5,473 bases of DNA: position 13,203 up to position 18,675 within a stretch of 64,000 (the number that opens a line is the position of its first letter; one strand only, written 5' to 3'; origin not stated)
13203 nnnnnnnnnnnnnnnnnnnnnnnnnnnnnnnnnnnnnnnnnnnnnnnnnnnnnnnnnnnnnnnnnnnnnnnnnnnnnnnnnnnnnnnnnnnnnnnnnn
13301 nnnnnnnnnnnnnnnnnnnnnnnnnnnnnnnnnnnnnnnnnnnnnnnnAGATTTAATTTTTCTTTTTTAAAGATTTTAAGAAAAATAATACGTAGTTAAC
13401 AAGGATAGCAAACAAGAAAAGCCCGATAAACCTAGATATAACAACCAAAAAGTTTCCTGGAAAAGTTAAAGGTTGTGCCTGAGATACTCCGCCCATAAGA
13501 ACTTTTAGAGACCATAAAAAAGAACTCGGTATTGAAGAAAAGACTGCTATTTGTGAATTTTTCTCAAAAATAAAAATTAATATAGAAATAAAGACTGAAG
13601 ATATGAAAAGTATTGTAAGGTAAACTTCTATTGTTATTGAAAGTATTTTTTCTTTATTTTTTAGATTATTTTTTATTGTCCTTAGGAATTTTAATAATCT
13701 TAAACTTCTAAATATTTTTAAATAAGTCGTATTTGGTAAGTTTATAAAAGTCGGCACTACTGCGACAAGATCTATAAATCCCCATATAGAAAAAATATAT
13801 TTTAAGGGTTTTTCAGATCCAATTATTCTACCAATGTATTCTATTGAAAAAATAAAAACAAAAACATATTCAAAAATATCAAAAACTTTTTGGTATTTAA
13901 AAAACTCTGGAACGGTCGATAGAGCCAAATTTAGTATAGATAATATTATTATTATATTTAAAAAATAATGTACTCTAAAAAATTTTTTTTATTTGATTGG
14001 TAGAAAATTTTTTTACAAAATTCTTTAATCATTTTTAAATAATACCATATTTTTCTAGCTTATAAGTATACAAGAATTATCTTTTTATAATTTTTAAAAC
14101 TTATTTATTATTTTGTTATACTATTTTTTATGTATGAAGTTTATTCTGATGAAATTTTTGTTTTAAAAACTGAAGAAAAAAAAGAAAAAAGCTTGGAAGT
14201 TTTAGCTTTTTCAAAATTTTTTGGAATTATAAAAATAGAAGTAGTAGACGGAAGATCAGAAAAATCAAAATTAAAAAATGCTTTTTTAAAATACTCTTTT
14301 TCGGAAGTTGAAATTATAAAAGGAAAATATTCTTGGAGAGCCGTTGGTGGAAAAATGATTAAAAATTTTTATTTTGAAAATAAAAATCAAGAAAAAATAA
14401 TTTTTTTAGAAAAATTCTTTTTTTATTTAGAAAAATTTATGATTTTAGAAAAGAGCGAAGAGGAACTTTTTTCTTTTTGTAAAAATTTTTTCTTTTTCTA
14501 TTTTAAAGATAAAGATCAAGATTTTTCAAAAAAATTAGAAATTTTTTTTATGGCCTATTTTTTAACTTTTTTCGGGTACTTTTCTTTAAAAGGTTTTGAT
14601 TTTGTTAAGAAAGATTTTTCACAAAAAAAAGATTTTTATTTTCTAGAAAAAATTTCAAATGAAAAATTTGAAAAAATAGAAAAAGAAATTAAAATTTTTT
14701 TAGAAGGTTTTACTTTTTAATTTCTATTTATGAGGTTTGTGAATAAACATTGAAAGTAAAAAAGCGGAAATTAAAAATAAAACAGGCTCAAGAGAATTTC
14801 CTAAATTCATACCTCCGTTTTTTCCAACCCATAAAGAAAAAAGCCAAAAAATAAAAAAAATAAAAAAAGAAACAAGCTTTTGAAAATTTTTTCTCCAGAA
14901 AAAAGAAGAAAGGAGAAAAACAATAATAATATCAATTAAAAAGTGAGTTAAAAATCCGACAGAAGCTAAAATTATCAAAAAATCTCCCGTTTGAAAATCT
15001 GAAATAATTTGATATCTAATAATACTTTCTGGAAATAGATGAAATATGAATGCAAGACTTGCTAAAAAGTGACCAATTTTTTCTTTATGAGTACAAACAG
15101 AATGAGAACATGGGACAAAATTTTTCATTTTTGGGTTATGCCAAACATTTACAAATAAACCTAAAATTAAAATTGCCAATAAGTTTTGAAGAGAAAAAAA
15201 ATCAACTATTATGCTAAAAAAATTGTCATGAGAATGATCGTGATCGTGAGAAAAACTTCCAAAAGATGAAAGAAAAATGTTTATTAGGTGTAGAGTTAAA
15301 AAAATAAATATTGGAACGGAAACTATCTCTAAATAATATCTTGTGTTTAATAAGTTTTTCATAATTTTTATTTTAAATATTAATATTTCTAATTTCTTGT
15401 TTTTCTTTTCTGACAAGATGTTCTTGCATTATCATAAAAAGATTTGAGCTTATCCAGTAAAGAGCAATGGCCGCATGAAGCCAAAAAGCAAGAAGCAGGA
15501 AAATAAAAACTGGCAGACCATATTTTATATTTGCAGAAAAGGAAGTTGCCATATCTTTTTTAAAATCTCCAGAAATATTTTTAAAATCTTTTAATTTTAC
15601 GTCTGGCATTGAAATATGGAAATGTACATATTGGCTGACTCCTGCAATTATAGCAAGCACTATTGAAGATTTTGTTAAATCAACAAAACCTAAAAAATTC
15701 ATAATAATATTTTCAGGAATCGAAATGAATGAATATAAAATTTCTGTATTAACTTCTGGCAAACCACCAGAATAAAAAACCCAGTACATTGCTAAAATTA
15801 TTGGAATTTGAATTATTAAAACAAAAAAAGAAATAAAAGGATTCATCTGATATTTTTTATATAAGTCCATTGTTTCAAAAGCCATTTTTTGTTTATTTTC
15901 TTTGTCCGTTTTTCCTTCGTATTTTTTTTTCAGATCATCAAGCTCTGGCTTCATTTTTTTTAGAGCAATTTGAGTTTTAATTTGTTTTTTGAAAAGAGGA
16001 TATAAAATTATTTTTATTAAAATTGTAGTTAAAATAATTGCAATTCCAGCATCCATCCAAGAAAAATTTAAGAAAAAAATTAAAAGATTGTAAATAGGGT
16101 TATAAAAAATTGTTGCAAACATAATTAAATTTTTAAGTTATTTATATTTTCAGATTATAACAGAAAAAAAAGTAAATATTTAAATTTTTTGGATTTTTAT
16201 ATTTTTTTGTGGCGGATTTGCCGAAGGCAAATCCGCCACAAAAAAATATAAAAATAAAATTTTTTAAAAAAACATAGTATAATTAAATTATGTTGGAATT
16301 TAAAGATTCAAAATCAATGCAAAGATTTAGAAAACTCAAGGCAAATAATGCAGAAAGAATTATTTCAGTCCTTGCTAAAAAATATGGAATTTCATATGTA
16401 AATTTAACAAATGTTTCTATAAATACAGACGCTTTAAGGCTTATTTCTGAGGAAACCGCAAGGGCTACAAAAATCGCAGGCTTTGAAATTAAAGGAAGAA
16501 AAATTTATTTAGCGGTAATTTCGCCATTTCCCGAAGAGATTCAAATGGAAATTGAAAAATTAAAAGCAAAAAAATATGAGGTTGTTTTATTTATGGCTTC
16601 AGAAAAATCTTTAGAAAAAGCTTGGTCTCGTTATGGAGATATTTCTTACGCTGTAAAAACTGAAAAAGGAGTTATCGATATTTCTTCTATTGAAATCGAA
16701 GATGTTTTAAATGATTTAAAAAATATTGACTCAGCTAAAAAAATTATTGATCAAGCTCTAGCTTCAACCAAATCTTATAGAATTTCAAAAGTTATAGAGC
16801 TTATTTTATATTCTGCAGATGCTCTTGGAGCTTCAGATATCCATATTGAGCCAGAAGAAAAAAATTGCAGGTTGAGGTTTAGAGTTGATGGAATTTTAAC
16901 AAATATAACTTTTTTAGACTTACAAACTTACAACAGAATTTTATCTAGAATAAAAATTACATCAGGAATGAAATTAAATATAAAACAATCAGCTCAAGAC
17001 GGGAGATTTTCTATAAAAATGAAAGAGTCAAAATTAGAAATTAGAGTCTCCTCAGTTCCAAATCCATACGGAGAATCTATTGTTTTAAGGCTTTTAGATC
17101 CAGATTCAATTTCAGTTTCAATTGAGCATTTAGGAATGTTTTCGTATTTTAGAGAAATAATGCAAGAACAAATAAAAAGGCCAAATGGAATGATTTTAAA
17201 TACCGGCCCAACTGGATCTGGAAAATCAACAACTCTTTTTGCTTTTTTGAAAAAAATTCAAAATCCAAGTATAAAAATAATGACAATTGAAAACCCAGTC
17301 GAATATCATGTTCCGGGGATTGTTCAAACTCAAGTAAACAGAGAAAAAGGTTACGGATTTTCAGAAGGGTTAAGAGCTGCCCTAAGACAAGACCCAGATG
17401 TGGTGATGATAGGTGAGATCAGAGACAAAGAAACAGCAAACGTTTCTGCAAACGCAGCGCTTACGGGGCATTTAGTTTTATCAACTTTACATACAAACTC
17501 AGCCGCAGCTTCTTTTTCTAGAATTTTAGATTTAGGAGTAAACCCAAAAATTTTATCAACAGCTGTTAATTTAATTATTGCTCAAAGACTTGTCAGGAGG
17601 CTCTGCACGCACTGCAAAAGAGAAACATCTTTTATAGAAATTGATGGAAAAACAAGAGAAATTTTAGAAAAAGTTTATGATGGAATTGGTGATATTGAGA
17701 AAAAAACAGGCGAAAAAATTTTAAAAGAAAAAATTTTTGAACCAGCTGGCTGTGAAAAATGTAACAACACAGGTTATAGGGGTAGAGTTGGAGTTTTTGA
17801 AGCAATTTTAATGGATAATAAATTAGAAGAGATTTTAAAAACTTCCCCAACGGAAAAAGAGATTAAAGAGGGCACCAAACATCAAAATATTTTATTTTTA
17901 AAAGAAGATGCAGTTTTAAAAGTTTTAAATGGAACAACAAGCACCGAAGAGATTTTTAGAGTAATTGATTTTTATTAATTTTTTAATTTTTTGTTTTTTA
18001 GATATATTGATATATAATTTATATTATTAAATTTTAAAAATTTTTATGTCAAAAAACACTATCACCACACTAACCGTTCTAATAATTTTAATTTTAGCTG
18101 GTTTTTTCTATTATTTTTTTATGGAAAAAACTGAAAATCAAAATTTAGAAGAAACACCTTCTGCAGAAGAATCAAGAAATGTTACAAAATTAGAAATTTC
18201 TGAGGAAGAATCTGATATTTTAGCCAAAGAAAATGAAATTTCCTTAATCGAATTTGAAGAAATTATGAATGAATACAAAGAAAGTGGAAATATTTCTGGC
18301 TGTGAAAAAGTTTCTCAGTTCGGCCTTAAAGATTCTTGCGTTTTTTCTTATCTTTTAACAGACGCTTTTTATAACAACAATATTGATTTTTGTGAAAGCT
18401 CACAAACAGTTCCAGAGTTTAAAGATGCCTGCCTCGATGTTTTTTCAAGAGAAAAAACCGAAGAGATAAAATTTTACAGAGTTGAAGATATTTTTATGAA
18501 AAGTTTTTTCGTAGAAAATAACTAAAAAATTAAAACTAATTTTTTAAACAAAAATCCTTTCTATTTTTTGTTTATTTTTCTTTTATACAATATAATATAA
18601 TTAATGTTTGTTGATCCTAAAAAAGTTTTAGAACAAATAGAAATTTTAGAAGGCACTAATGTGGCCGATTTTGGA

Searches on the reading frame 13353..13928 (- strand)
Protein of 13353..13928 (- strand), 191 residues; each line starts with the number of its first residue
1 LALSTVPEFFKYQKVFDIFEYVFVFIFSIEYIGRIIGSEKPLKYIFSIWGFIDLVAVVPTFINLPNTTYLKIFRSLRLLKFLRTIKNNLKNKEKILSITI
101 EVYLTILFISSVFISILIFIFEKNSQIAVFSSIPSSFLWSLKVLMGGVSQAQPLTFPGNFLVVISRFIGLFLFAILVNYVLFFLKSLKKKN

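Call 17: search_protein_families(library=ncbifam, proteins=[window:13353-13928:-], max_evalue=0.01)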
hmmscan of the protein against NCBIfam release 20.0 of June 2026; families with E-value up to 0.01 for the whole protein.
window:13353-13928:- (191 aa): 1 family
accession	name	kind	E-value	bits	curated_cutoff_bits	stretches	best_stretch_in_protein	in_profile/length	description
NF040645.1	K_channel_Meth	equivalog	4.2e-05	23.5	300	1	11-166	35-191/203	hyperpolarization-activated voltage-gated potassium channel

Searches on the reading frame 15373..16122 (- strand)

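Call 17: search_protein_families(library=ncbifam, proteins=[window:15373-16122:-], max_evalue=0.01)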
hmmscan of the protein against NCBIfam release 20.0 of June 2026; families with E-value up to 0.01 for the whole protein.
window:15373-16122:- (249 aa): 22 families
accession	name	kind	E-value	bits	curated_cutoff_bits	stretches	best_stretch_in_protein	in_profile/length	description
TIGR03592.1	yidC_oxa1_cterm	subfamily_domain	9e-39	133.5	84.3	1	25-238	2-190/191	membrane protein insertase YidC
NF002803.0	PRK02944.1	equivalog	9e-27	94.1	377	1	5-239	39-242/255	YidC family membrane integrase SpoIIIJ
NF002352.0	PRK01318.1-3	equivalog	3.3e-23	82.6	447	1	5-116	353-458/562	membrane protein insertase YidC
NF002350.0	PRK01315.1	equivalog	7.2e-23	81.2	282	1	24-238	41-255/329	membrane protein insertase YidC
NF002353.0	PRK01318.1-4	equivalog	1.2e-22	80.4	365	1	5-243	358-578/596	membrane protein insertase YidC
NF002351.0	PRK01318.1-1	equivalog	3.3e-22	78.9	740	2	8-117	337-440/545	membrane protein insertase YidC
NF002357.0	PRK01318.2-4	equivalog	7.5e-21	74.4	479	1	3-240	314-515/532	membrane protein insertase YidC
NF002355.0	PRK01318.2-2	equivalog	3.2e-20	72.1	891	1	23-116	395-483/602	membrane protein insertase YidC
NF002356.0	PRK01318.2-3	equivalog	1.8e-17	63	460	1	17-116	365-461/627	membrane protein insertase YidC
NF002354.0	PRK01318.2-1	equivalog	3.8e-17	62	1094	1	4-239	333-532/548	membrane protein insertase YidC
NF002899.0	PRK03449.1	equivalog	1.4e-15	57.3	276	1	26-118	33-120/359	membrane protein insertase YidC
NF001300.0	PRK00247.1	equivalog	1.5e-14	54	375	1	29-117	36-124/429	membrane protein insertase YidC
NF002168.0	PRK01001.1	equivalog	4.4e-14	51.8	670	1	16-116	567-662/795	membrane protein insertase YidC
NF002359.0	PRK01318.2-6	equivalog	3.6e-13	48.7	600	1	8-118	368-468/624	membrane protein insertase YidC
NF002734.0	PRK02654.1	equivalog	4.6e-13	48.8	324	1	23-124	25-124/384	membrane protein insertase YidC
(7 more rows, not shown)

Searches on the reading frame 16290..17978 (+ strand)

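Call 8: search_protein_families(library=pfam, proteins=[window:16290-17978:+], max_evalue=0.001)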
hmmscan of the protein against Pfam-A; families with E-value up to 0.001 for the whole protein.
window:16290-17978:+ (562 aa): 2 families
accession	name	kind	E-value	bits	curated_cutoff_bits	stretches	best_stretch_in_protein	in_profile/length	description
PF00437.27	T2SSE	-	9.5e-118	393.5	24.9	1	163-557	6-370/370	Type II/IV secretion system protein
PF05157.20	MshEN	-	1.2e-09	38.4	23.1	1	32-117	1-85/90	MshEN domain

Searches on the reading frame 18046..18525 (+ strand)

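Call 8: search_protein_families(library=pfam, proteins=[window:18046-18525:+], max_evalue=0.001)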
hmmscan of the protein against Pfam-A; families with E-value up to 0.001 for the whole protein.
window:18046-18525:+ (159 aa): 0 families

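Call 17: search_protein_families(library=ncbifam, proteins=[window:18046-18525:+], max_evalue=0.01)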
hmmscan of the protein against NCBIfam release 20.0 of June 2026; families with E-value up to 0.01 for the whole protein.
window:18046-18525:+ (159 aa): 2 families
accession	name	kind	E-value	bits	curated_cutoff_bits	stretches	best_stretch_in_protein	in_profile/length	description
NF052314.1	T9SS_HK_PorY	subfamily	0.0032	16.6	350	1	4-78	7-79/418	PorY family sensor histidine kinase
NF002356.0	PRK01318.2-3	equivalog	0.0045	15.4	460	1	1-64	1-62/627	membrane protein insertase YidC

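Call 78: search_protein_families(library=pfam, proteins=[window:18046-18525:+], max_evalue=1)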
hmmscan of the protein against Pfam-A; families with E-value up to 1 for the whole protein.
window:18046-18525:+ (159 aa): 2 families
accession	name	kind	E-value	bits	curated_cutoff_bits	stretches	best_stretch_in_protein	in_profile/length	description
PF06365.17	CD34_antigen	-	0.023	15.1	26.3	1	5-62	107-171/204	CD34/Podocalyxin family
PF16017.11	BTB_3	-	0.045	14.1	22.3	0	53-102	42-89/106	BTB/POZ domain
